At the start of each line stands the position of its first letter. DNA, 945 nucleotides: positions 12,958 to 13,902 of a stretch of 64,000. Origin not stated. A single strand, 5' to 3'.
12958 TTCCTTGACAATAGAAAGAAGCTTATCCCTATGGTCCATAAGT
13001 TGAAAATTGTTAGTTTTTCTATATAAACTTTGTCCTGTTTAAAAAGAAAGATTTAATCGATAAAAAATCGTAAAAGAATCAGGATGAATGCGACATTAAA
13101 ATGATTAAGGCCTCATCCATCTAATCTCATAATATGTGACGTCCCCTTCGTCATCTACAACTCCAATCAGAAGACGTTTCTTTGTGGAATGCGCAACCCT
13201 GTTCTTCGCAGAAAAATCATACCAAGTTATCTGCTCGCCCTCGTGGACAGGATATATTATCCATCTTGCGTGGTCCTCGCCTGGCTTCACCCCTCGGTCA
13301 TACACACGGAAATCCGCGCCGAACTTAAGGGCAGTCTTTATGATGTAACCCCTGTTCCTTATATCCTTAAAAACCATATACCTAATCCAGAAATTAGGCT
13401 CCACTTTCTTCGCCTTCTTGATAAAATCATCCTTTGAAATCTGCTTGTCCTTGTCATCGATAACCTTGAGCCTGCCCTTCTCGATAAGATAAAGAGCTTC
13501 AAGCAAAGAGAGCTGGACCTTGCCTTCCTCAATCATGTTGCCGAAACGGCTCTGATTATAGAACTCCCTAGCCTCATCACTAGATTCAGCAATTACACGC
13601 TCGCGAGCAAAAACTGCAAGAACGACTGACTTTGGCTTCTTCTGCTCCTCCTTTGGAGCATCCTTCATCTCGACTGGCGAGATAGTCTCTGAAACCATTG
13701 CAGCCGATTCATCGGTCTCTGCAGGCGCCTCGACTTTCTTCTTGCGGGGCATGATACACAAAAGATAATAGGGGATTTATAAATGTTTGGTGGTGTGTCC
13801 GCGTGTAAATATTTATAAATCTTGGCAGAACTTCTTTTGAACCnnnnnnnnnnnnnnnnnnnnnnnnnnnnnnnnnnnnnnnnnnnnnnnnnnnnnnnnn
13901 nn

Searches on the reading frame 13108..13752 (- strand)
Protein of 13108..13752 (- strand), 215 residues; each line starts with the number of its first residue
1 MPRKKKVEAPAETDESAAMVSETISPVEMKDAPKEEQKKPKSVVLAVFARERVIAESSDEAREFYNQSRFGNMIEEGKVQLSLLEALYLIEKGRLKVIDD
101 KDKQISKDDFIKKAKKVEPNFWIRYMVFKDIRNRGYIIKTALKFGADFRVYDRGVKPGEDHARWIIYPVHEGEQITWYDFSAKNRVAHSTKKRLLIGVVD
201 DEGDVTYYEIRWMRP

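Call 11: search_protein_families(library=pfam, proteins=[window:13108-13752:-])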
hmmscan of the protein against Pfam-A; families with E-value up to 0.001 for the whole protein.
seq(215 aa): 4 families
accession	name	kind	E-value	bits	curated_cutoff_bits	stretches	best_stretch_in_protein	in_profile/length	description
PF01974.23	tRNA_int_endo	-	1.4e-28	99.2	27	1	121-207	1-85/85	tRNA intron endonuclease, catalytic C-terminal domain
PF02778.19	tRNA_int_endo_N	-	6.3e-16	58.1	21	1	46-110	3-66/67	tRNA intron endonuclease, N-terminal domain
PF12928.12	tRNA_int_end_N2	-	0.00032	21.1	24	1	39-97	11-67/69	tRNA-splicing endonuclease subunit sen54 N-term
PF09631.16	Sen15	-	0.00088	20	22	0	160-210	36-91/101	Sen15 protein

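Call 12: search_solved_structures(query=window:13108-13752:-, show_alignments=3)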
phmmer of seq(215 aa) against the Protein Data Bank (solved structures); distinct sequences matched with E-value up to 0.001: 24.
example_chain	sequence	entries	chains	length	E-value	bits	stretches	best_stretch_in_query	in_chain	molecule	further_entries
3iey_A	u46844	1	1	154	1.2e-40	142.5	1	70-215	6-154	tRNA-splicing endonuclease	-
1a79_A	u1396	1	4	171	3.4e-33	118.2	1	68-215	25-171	TRNA ENDONUCLEASE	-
5x89_A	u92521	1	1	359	6.6e-33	117.2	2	74-214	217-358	EndA-like protein,tRNA-splicing endonuclease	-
4fz2_A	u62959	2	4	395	7.1e-26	94.2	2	62-198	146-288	tRNA intron endonuclease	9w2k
3p1z_B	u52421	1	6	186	8.8e-25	90.7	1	75-215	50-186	tRNA-splicing endonuclease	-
2cv8_A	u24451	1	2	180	1.3e-24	90.1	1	50-214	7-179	tRNA-splicing endonuclease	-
3ajv_B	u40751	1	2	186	2.2e-23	86.1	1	75-215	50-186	tRNA-splicing endonuclease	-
3p1y_A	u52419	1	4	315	1.5e-20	76.9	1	36-196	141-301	tRNA-splicing endonuclease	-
1r0v_A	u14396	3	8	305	2.4e-20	76.2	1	36-196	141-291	tRNA-intron endonuclease | Putative tRNA-intron endonuclease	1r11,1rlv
2gjw_A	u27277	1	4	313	2.5e-20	76.1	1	36-196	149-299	tRNA-splicing endonuclease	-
2zyz_B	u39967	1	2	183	2.9e-20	75.9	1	79-214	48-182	tRNA-splicing endonuclease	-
3iey_B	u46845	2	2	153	4.4e-15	59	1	85-214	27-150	NEQ261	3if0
6z9u_A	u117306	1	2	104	5.6e-09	39.1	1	119-213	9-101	tRNA-splicing endonuclease subunit Sen34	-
8iss_C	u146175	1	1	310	4e-08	36.3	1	119-213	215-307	tRNA-splicing endonuclease subunit Sen34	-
8hmz_B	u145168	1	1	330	4.5e-08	36.1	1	119-213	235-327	tRNA-splicing endonuclease subunit Sen34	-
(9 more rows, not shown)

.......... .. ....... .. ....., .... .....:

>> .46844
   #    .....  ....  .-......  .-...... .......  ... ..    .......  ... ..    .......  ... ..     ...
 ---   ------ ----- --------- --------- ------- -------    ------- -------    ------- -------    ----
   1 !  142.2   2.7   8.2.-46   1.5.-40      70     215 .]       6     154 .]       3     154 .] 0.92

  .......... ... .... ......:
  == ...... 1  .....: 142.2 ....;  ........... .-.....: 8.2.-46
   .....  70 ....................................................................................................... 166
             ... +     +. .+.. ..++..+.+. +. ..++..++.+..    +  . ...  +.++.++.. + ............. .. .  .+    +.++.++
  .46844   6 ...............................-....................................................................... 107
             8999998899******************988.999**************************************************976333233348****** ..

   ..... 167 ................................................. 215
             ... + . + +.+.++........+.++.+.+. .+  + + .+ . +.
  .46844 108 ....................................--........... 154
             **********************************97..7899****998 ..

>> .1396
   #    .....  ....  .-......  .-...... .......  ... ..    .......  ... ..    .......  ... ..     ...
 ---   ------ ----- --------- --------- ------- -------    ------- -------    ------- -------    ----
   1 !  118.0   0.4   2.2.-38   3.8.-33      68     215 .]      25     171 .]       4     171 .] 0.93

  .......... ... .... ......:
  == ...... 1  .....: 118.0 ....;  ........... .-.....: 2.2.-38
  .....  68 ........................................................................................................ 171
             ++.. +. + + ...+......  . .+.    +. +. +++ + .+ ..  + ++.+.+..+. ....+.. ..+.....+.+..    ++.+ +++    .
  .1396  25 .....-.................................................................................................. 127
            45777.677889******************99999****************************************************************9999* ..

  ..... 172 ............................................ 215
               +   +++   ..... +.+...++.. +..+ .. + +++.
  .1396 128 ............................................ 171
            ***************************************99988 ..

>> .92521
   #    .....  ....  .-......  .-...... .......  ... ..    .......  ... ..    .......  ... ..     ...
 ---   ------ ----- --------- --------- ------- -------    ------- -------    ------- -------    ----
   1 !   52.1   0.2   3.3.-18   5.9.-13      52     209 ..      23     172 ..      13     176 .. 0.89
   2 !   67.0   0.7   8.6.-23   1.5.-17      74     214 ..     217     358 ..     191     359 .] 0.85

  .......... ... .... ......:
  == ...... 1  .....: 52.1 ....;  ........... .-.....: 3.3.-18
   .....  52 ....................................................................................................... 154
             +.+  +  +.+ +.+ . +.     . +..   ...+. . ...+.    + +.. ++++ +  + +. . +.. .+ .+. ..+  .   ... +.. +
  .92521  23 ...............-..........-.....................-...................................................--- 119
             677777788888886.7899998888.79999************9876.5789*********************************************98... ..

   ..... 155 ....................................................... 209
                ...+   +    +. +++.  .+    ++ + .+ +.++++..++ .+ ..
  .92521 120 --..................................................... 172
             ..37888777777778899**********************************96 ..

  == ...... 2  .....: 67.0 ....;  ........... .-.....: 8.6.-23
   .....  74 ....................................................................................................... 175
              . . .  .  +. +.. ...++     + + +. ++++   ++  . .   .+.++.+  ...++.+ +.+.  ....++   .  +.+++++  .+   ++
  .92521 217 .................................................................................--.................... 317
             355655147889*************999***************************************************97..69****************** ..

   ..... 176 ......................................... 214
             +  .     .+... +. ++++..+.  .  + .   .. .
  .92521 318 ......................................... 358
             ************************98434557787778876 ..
